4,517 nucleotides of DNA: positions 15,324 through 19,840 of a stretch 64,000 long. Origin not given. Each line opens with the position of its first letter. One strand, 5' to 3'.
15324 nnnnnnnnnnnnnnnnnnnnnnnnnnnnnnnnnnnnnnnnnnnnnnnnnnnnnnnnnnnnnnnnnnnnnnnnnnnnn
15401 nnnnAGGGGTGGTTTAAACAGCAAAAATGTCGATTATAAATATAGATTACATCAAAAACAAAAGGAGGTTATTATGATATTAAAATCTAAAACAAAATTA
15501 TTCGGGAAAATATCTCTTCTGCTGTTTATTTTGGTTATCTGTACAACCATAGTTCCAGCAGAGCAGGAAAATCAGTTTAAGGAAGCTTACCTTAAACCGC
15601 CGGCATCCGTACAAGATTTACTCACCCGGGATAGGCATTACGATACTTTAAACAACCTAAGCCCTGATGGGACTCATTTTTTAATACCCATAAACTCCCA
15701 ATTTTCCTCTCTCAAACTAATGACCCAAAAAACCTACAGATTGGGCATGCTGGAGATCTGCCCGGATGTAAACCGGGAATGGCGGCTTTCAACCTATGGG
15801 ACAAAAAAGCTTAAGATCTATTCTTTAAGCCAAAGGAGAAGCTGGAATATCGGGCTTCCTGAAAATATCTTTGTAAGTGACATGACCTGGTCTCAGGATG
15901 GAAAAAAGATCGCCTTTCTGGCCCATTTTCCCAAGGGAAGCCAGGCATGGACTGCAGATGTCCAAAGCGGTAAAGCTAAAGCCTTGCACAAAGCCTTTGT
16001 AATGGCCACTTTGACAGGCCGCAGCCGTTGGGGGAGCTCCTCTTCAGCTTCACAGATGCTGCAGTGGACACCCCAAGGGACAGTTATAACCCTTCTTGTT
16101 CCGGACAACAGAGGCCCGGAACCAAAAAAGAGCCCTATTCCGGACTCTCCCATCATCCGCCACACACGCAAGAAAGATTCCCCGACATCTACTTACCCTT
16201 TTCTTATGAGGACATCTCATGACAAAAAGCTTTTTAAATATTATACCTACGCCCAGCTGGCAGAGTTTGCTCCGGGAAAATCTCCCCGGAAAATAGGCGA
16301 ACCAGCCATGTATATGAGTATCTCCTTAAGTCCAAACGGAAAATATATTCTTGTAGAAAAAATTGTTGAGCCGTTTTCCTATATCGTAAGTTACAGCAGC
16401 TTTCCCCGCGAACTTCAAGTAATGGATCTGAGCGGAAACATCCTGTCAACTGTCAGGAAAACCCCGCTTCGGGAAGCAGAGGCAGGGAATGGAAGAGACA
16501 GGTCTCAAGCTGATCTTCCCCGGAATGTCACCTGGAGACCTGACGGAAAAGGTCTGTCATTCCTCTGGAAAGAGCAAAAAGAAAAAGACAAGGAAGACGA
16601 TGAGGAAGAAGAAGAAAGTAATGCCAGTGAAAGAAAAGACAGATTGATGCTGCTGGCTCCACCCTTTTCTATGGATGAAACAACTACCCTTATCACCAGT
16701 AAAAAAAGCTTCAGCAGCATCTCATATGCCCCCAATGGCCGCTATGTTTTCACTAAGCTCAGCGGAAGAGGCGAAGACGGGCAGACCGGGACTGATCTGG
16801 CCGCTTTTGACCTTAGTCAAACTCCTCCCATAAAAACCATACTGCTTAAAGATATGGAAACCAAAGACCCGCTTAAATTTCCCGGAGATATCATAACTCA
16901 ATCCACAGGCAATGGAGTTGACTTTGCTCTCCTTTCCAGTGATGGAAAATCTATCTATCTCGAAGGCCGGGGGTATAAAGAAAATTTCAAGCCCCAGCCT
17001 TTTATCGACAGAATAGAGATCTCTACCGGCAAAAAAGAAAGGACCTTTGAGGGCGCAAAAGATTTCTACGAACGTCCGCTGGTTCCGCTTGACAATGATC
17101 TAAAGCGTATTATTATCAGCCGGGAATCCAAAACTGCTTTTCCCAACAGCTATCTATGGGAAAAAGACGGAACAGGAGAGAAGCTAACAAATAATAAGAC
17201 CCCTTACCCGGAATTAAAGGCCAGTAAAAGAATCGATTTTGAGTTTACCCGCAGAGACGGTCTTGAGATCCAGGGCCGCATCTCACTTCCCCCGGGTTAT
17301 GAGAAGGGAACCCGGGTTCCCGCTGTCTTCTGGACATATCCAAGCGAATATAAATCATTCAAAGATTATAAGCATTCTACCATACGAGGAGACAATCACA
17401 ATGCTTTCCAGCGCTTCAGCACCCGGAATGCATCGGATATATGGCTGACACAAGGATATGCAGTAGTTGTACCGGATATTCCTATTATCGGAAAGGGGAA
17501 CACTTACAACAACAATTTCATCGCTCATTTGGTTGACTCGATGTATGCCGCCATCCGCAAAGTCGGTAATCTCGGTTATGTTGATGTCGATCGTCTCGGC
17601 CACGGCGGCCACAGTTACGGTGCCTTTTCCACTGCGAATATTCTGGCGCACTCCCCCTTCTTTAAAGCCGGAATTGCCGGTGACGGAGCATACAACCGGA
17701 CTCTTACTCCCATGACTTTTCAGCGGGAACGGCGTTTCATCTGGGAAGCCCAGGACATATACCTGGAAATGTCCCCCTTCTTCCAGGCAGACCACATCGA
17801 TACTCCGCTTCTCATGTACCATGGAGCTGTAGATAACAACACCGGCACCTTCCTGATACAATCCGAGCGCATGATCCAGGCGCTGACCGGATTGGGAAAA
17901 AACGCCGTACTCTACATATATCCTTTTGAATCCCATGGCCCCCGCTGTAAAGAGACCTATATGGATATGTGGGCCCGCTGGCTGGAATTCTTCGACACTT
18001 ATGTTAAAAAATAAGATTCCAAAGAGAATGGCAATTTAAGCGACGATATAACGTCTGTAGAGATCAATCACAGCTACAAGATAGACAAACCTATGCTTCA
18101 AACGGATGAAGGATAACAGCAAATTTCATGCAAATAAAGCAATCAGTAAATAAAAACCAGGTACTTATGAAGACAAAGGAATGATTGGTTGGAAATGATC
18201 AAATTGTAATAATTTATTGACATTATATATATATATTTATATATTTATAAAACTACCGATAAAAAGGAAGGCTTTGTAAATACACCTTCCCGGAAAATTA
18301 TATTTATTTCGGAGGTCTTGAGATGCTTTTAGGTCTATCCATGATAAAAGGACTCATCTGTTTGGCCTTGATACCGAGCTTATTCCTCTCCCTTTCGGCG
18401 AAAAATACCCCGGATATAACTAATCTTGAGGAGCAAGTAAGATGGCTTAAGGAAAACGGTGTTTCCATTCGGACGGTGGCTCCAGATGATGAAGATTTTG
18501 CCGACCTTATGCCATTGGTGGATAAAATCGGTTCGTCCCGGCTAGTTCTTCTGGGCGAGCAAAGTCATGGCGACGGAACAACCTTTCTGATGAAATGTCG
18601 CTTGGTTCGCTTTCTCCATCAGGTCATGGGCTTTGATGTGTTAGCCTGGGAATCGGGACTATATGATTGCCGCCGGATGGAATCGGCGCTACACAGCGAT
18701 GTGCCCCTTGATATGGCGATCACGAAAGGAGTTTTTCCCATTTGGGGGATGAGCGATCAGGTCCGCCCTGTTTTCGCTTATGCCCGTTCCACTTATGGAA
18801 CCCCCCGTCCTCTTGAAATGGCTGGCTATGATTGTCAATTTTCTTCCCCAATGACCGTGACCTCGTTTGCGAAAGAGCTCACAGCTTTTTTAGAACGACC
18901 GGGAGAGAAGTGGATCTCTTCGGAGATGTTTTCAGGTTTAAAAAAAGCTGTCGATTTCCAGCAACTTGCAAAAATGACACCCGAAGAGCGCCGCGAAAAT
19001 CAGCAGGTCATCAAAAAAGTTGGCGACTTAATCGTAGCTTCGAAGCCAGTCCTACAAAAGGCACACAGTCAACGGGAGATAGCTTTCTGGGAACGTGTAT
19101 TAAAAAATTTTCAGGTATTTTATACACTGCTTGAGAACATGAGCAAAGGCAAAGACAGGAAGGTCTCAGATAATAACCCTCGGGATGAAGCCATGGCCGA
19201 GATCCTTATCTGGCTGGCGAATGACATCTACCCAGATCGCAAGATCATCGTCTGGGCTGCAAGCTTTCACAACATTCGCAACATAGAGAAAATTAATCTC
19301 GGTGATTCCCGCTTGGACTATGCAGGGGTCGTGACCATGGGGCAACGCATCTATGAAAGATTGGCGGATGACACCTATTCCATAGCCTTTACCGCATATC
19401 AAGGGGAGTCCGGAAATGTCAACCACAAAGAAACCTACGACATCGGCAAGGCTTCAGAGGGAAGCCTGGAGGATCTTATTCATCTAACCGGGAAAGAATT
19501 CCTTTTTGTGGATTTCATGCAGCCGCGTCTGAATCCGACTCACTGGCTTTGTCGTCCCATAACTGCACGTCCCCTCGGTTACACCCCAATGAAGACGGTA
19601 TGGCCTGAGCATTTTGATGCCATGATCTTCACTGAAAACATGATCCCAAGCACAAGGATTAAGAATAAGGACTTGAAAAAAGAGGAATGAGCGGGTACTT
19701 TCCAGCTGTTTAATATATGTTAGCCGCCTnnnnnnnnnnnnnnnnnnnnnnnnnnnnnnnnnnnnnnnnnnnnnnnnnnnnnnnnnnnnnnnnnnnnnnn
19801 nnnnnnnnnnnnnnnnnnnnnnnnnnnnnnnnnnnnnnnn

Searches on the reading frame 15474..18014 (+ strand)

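Call 75: search_protein_families(library=pfam, proteins=[window:15474-18014:+], max_evalue=0.00001)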
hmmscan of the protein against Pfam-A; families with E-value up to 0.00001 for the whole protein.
window:15474-18014:+ (846 aa): 1 family
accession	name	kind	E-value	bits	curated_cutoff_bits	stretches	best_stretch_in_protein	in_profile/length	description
PF00326.27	Peptidase_S9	-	4.9e-21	75.6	22.6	1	657-845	10-211/213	Prolyl oligopeptidase family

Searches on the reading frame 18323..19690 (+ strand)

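Call 75: search_protein_families(library=pfam, proteins=[window:18323-19690:+], max_evalue=0.00001)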
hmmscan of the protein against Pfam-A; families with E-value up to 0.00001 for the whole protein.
window:18323-19690:+ (455 aa): 1 family
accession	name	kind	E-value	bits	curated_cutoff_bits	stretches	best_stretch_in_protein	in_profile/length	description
PF05139.19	Erythro_esteras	-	2e-29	103.9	26.4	1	101-439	3-357/358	Erythromycin esterase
